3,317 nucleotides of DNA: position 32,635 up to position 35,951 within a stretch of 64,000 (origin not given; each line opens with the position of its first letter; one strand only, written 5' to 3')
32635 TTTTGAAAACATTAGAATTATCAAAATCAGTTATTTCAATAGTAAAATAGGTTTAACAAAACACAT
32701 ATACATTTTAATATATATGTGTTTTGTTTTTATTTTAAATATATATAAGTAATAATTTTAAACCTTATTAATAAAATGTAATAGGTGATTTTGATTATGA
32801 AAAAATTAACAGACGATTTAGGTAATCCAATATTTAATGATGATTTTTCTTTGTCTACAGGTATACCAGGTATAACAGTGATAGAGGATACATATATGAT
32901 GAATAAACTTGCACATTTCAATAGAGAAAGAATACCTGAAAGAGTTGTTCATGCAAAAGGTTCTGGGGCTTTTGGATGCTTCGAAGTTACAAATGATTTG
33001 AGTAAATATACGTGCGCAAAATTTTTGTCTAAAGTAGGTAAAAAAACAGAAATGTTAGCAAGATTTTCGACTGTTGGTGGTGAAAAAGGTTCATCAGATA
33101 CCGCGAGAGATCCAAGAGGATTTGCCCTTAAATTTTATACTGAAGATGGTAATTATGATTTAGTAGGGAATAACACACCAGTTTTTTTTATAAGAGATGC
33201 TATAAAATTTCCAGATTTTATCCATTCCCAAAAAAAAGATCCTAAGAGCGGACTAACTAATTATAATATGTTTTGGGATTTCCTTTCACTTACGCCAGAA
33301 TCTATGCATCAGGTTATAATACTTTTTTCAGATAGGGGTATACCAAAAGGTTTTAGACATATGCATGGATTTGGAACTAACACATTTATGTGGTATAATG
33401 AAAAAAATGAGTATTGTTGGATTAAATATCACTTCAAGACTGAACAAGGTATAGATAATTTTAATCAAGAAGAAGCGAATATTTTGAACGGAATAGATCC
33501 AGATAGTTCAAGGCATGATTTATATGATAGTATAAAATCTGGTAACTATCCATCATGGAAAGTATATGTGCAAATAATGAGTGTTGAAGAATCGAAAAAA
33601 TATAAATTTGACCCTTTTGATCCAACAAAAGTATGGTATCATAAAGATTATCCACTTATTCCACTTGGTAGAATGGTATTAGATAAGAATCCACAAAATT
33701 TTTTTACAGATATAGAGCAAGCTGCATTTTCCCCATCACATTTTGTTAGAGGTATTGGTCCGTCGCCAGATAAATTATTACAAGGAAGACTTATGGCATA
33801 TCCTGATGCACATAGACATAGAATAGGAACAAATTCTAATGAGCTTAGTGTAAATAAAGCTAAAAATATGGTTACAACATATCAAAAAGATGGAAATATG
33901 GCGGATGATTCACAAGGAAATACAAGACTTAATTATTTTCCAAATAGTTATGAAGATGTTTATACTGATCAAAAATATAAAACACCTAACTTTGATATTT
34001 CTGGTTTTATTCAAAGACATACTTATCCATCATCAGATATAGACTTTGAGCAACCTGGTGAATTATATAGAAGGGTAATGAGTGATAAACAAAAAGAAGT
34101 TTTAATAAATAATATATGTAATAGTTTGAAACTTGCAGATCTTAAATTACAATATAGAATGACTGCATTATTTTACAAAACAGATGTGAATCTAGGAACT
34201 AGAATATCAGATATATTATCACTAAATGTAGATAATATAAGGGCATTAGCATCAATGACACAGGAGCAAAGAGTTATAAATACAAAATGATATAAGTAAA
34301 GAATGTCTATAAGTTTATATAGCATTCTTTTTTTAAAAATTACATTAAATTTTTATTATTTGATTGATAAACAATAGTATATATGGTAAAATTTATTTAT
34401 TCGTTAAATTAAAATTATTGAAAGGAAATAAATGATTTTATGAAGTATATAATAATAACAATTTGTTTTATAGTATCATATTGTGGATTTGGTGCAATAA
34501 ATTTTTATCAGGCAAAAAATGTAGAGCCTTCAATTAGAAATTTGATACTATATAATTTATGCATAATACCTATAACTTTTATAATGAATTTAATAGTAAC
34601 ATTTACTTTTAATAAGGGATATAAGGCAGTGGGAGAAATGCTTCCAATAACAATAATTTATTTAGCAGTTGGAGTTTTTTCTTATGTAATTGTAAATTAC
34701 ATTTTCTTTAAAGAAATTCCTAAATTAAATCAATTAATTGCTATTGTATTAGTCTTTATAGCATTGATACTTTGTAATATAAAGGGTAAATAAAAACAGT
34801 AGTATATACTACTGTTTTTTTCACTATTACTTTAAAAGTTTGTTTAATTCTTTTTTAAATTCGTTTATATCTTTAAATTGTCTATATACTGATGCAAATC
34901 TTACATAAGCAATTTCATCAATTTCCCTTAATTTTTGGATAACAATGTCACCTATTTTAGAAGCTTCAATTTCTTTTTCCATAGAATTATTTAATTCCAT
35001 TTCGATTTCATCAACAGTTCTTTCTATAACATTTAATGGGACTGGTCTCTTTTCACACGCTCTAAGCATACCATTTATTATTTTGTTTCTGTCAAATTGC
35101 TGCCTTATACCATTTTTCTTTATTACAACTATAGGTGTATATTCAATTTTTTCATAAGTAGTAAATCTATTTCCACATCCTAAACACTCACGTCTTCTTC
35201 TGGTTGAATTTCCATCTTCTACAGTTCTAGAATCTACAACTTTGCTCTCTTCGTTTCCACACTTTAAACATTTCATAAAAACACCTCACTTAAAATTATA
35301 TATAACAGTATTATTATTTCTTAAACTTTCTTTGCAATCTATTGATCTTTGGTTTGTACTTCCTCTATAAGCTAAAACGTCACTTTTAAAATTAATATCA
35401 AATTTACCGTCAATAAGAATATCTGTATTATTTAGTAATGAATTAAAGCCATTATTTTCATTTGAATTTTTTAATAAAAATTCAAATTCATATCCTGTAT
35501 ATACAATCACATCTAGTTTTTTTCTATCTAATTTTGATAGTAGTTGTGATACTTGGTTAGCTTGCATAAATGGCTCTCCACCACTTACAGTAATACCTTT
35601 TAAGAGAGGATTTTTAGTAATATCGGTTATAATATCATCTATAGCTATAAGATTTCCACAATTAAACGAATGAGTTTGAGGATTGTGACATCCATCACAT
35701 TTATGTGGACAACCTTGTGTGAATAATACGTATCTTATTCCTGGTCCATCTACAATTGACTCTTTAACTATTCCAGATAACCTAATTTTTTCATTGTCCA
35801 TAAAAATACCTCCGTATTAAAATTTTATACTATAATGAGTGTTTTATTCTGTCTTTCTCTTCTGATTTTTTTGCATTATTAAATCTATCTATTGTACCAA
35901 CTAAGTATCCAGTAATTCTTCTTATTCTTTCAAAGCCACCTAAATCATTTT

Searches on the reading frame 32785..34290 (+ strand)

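Call 11: search_protein_families(library=pfam, proteins=[window:32785-34290:+], max_evalue=0.00001)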
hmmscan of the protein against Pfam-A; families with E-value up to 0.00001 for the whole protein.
window:32785-34290:+ (501 aa): 2 families
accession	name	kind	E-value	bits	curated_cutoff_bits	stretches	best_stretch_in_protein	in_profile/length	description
PF00199.24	Catalase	-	2.1e-182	606.9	25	1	9-390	1-382/383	Catalase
PF06628.17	Catalase-rel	-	4.9e-14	52.7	30.1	1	419-476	6-63/65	Catalase-related immune-responsive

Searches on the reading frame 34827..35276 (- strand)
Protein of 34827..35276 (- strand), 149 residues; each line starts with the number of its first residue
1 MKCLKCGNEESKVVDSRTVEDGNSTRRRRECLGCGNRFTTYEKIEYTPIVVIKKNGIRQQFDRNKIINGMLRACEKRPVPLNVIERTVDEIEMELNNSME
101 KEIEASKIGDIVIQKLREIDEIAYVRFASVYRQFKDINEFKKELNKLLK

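Call 11: search_protein_families(library=pfam, proteins=[window:34827-35276:-], max_evalue=0.00001)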
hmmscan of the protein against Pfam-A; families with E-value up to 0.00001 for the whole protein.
window:34827-35276:- (149 aa): 2 families
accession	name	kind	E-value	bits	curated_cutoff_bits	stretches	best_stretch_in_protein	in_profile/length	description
PF03477.21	ATP-cone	-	6.7e-23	81.5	25.8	1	49-136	1-87/88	ATP cone domain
PF22811.2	Zn_ribbon_NrdR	-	2.6e-20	72.5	27.2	1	1-42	1-42/42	Transcriptional repressor NrdR-like, N-terminal domain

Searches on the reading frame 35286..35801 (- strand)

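Call 11: search_protein_families(library=pfam, proteins=[window:35286-35801:-], max_evalue=0.00001)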
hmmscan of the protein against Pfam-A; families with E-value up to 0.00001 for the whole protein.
window:35286-35801:- (171 aa): 2 families
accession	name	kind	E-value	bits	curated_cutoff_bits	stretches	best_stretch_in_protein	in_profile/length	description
PF13353.11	Fer4_12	-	2.8e-35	122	22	1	17-152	1-135/137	4Fe-4S single cluster domain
PF04055.27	Radical_SAM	-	1.9e-07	31.8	29.5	1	26-102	2-84/166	Radical SAM superfamily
